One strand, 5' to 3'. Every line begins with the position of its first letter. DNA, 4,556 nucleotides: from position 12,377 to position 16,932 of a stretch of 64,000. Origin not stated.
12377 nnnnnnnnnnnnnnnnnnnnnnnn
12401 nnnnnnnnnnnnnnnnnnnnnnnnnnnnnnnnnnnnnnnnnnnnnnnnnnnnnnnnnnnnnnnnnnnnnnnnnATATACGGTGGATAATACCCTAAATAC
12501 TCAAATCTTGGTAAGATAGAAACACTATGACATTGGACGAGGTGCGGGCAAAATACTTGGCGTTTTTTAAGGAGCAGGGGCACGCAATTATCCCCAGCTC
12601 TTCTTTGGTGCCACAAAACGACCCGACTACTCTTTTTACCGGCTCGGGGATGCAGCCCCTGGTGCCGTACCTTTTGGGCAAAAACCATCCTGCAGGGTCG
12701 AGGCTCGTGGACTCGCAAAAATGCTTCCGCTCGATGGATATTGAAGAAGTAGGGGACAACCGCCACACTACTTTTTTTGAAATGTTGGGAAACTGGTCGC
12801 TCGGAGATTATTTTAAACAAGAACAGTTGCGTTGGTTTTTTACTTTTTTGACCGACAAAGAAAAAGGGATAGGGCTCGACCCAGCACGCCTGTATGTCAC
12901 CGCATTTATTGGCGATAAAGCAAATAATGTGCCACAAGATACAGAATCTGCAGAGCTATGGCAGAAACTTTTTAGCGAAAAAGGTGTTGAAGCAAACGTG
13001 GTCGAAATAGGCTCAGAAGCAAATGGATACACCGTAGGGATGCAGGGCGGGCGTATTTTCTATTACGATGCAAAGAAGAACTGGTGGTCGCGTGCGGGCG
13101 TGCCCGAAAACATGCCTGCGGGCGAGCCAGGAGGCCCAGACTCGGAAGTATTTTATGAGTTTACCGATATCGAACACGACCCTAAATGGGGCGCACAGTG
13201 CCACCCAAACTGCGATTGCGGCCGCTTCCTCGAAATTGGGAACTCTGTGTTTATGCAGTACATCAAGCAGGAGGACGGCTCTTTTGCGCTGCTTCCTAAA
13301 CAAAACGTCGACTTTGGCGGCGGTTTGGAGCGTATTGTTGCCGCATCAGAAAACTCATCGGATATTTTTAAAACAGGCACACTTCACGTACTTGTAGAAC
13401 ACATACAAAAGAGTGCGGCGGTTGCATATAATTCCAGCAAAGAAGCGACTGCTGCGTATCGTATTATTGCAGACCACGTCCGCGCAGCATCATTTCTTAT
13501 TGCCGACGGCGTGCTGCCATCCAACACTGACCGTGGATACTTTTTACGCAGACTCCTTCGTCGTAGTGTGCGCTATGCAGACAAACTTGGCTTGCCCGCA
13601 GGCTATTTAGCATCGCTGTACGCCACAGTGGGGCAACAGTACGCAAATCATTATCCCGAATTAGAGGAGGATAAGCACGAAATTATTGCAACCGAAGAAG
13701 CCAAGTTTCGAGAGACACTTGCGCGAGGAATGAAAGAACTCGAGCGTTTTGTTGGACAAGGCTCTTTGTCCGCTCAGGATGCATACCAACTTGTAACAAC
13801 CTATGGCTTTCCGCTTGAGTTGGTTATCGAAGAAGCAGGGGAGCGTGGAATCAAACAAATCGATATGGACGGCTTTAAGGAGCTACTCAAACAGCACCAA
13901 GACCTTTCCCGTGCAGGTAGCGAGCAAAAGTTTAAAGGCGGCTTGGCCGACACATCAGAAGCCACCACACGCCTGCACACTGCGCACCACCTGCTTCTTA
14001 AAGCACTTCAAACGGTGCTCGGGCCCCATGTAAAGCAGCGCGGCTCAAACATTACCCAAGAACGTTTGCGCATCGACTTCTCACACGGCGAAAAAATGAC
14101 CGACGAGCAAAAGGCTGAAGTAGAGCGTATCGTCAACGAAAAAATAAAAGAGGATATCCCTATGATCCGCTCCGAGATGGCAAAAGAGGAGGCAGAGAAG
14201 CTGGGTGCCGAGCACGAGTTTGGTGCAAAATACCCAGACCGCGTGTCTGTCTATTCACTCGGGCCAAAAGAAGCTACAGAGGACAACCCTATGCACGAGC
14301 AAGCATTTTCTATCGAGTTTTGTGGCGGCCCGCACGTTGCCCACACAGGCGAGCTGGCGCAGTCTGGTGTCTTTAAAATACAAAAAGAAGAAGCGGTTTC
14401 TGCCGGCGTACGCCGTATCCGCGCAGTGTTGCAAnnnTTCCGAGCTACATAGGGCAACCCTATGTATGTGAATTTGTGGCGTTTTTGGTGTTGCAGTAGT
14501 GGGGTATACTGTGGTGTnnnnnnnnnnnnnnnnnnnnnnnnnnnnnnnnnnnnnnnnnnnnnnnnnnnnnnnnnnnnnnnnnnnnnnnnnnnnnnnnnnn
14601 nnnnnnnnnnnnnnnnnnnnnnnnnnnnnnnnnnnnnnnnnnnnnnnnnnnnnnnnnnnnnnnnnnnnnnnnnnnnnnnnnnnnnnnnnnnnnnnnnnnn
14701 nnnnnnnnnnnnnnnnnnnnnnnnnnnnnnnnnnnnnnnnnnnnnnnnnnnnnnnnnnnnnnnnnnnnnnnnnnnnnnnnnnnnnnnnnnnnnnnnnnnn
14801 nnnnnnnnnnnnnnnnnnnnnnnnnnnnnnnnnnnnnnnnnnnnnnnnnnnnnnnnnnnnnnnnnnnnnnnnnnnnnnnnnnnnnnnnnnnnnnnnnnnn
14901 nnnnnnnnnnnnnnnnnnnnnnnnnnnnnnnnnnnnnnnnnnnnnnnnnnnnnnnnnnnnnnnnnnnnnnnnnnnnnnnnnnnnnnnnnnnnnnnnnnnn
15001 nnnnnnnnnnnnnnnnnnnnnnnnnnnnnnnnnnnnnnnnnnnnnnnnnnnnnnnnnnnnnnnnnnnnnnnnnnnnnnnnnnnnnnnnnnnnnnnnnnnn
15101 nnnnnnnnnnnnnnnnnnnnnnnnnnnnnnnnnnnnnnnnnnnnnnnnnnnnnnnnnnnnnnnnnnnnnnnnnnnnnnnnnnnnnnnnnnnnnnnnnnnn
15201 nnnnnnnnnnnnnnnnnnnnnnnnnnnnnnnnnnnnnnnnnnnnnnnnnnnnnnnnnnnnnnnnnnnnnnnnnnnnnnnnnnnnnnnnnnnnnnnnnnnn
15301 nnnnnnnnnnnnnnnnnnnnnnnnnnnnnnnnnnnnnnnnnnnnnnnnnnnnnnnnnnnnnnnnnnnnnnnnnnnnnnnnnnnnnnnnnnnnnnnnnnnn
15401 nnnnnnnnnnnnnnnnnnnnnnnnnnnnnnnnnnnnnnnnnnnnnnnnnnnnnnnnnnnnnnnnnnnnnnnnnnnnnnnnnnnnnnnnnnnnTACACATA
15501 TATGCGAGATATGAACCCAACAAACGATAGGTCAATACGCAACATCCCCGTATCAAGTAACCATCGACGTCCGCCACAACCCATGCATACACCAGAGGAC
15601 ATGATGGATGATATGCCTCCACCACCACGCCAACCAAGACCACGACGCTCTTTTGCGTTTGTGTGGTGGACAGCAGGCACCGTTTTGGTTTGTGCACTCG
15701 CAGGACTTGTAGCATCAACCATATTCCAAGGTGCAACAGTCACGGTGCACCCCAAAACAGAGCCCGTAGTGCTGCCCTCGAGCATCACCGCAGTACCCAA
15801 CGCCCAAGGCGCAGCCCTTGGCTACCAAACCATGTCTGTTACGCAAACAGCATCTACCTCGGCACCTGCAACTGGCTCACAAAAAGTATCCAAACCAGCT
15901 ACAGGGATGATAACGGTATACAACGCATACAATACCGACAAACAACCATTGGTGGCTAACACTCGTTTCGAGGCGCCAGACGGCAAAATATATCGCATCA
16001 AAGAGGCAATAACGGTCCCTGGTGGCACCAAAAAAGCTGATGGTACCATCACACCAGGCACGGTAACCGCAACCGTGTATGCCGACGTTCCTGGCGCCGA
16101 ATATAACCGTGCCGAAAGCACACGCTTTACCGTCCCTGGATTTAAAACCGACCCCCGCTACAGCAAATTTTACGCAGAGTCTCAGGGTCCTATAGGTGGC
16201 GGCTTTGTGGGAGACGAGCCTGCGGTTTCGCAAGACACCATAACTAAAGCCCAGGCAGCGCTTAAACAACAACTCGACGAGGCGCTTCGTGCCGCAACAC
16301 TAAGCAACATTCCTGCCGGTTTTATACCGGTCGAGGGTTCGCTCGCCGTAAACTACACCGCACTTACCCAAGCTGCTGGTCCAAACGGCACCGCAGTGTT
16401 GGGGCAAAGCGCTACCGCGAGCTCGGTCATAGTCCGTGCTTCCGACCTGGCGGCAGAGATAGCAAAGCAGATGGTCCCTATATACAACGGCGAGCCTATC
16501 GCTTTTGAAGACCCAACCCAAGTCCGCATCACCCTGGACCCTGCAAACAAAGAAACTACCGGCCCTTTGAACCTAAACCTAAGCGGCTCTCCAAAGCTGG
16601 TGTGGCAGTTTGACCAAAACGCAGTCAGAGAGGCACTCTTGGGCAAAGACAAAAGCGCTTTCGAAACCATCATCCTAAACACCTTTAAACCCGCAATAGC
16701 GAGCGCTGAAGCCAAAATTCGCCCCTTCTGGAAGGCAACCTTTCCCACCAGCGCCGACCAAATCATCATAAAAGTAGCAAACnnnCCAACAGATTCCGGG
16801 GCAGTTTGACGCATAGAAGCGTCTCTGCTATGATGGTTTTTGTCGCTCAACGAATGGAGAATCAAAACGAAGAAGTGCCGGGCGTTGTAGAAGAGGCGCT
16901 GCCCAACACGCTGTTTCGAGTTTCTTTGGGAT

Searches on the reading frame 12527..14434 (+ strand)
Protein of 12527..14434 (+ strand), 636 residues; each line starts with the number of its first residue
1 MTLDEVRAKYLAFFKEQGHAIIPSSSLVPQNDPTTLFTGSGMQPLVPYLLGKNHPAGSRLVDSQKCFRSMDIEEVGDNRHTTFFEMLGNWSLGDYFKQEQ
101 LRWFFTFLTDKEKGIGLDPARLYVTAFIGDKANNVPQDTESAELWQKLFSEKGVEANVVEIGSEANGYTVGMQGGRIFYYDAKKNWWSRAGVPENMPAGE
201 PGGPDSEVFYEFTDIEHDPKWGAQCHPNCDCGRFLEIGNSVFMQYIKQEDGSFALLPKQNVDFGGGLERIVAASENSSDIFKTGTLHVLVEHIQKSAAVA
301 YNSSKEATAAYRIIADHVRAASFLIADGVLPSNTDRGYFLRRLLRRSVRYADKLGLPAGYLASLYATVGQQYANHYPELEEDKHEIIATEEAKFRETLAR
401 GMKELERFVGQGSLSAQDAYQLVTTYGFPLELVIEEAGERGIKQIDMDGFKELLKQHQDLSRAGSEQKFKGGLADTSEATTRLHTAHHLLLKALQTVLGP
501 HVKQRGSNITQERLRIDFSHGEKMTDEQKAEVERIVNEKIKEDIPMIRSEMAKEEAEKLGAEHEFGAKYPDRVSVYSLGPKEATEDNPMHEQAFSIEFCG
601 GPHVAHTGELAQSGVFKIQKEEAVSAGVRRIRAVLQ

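Call 77: search_protein_families(library=pfam, proteins=[window:12527-14434:+], max_evalue=0.0001)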
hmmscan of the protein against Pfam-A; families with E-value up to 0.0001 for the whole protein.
window:12527-14434:+ (636 aa): 2 families
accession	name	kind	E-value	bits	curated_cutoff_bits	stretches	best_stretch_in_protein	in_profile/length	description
PF01411.24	tRNA-synt_2c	-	9.9e-118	394.5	30.3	1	5-483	1-448/552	tRNA synthetases class II (A)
PF07973.19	tRNA_SAD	-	2.2e-13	50.4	24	1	573-631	1-43/44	Threonyl and Alanyl tRNA synthetase second additional domain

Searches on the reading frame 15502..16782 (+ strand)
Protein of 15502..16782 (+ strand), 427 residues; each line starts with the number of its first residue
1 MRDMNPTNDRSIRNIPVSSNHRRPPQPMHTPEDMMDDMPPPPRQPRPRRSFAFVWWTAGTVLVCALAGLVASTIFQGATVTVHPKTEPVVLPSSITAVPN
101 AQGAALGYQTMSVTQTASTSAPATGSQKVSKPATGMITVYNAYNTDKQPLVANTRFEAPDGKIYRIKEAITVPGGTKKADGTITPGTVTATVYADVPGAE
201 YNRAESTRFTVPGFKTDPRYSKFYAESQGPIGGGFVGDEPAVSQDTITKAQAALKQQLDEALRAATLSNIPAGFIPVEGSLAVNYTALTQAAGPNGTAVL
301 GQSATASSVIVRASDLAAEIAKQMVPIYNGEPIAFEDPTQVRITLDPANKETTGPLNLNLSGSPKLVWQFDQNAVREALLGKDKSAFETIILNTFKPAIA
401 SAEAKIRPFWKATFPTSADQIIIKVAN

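Call 77: search_protein_families(library=pfam, proteins=[window:15502-16782:+], max_evalue=0.0001)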
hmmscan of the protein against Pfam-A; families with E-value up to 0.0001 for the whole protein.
window:15502-16782:+ (427 aa): 1 family
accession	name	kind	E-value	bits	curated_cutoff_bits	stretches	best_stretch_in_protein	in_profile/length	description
PF21110.3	GlxA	-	7e-05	23.9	27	0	133-216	2-92/105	GlxA beta barrel domain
